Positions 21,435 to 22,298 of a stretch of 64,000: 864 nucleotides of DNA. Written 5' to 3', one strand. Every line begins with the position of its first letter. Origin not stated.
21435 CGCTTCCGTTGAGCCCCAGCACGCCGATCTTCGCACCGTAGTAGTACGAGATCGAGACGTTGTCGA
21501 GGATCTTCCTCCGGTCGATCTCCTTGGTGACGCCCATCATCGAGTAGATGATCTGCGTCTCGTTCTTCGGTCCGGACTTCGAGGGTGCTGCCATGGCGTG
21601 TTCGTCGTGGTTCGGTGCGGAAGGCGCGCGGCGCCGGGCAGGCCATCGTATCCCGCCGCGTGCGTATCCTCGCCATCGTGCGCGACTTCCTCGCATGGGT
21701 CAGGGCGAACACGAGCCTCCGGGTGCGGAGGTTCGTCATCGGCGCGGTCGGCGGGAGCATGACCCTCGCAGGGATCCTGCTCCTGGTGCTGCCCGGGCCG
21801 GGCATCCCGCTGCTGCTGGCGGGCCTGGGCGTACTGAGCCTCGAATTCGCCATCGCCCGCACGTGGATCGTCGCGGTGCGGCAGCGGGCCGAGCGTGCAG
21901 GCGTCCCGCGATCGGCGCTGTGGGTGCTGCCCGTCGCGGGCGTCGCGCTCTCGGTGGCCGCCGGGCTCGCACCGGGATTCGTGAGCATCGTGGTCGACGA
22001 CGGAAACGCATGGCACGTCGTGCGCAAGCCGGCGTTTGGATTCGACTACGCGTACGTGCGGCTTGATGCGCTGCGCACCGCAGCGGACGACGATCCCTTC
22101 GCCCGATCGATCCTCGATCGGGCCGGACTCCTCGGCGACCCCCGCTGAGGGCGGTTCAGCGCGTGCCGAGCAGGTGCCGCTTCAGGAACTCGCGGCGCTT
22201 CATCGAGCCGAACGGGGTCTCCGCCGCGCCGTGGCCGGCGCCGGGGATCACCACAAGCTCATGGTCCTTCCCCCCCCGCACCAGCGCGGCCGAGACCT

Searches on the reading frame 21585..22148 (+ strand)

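Call 76: search_protein_families(library=pfam, proteins=[window:21585-22148:+], max_evalue=0.001)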
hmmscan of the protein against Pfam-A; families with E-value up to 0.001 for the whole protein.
window:21585-22148:+ (187 aa): 1 family
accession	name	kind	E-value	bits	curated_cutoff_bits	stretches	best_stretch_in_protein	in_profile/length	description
PF09656.15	PGPGW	-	9.6e-11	41.5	23.3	1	49-100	1-52/53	Putative transmembrane protein (PGPGW)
